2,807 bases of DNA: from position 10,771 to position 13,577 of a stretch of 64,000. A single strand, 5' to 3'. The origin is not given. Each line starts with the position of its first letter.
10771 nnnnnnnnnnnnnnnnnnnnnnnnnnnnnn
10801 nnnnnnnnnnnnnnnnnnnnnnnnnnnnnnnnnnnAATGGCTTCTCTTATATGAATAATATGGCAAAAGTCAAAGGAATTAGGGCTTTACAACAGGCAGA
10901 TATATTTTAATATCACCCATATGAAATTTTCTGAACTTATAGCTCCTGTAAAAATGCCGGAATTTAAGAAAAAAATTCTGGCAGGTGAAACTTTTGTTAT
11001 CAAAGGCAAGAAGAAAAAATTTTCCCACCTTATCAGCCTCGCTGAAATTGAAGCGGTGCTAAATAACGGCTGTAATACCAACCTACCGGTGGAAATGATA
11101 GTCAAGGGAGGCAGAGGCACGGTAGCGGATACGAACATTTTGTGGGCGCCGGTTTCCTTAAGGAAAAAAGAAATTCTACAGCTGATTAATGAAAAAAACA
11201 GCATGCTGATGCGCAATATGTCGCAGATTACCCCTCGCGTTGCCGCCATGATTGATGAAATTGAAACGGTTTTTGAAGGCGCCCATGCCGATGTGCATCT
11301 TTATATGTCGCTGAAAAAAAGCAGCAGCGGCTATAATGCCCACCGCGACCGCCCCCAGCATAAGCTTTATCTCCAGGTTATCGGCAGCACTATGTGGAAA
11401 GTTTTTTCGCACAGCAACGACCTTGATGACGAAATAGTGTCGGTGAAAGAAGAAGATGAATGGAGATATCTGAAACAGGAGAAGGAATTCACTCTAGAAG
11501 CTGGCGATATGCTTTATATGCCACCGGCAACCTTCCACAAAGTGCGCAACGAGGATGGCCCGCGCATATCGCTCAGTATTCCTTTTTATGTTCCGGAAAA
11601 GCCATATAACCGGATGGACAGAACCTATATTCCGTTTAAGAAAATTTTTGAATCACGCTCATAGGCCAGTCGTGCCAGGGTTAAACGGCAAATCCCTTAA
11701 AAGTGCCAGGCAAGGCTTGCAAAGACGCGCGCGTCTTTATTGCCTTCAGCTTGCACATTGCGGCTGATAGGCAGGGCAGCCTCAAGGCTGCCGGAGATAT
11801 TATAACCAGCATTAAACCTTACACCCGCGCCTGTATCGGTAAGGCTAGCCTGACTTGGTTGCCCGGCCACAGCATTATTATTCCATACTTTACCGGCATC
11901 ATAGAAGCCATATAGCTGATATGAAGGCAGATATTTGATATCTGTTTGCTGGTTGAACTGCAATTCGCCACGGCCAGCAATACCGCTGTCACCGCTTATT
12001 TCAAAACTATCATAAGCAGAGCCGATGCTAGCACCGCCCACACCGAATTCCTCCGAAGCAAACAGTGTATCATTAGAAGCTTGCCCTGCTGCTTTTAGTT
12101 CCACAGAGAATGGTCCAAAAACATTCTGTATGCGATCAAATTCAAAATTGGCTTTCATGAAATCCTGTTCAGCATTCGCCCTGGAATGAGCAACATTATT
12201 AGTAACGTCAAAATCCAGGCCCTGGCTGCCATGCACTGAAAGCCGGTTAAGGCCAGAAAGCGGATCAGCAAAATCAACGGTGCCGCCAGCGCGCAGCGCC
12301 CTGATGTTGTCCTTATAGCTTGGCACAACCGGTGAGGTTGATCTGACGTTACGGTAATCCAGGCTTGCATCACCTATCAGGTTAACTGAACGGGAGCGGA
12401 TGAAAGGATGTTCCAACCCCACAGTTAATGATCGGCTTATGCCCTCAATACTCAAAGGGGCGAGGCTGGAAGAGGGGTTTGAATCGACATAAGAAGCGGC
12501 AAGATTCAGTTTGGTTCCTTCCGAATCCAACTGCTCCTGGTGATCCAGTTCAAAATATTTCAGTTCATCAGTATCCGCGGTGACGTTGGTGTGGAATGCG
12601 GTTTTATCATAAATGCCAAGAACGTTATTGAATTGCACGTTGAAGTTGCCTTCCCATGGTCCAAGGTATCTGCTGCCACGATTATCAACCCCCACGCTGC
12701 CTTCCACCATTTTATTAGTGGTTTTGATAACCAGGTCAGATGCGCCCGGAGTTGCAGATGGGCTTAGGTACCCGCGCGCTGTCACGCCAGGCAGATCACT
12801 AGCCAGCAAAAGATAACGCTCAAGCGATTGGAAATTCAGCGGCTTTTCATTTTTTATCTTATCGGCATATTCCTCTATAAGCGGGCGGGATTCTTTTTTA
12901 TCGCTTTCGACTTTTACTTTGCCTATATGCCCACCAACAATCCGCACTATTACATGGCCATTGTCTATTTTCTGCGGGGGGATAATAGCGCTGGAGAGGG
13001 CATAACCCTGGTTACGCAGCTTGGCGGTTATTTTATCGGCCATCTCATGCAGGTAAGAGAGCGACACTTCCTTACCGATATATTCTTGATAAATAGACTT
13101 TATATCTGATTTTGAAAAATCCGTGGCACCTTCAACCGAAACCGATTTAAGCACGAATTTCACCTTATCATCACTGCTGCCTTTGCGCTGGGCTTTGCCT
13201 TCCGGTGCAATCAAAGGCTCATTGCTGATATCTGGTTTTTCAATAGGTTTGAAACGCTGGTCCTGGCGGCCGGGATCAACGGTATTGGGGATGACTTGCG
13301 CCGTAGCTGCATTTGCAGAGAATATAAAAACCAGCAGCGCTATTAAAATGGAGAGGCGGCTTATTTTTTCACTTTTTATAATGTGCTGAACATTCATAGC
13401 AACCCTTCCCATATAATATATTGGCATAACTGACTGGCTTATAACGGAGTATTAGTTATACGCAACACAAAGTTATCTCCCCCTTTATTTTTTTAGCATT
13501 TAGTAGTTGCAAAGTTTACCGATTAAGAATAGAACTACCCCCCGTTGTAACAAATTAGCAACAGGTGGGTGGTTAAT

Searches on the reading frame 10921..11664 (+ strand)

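Call 49: search_protein_families(library=pfam, proteins=[window:10921-11664:+], max_evalue=0.001)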
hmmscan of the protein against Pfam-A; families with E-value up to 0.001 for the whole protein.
window:10921-11664:+ (247 aa): 3 families
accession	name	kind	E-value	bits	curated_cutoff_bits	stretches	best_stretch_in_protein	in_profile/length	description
PF08007.18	JmjC_2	-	8.8e-14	51.6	22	1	110-225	13-122/127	JmjC domain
PF13621.12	Cupin_8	-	8.2e-08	32.9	27.4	1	110-218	119-242/252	Cupin-like domain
PF07883.17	Cupin_2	-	0.0007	19.7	27.2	0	187-212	35-60/70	Cupin domain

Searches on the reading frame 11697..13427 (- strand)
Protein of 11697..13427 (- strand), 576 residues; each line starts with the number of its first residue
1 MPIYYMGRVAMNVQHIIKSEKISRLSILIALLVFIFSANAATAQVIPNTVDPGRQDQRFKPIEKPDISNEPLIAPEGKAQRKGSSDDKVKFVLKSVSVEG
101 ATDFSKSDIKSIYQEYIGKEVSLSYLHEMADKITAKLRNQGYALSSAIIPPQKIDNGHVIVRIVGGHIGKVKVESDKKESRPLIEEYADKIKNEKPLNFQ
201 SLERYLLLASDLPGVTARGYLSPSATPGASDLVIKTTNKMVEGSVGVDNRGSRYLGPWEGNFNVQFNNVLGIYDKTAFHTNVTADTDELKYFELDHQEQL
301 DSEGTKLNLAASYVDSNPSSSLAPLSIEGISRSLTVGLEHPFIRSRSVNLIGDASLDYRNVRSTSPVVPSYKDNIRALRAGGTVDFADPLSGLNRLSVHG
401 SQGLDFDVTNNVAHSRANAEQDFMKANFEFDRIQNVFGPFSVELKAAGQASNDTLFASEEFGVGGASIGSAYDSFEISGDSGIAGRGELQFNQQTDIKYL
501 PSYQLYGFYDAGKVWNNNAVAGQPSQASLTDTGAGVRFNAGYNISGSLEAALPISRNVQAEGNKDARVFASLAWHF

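Call 42: search_protein_families(library=pfam, proteins=[window:11697-13427:-], max_evalue=0.001)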
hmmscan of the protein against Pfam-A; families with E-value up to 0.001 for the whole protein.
window:11697-13427:- (576 aa): 2 families
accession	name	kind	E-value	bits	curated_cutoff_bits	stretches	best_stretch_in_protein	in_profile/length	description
PF03865.19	ShlB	-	1.8e-19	70.8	22.7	1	228-537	1-310/311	Haemolysin secretion/activation protein ShlB/FhaC/HecB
PF08479.16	POTRA_2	-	1.4e-18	66.9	24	1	91-166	1-76/76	POTRA domain, ShlB-type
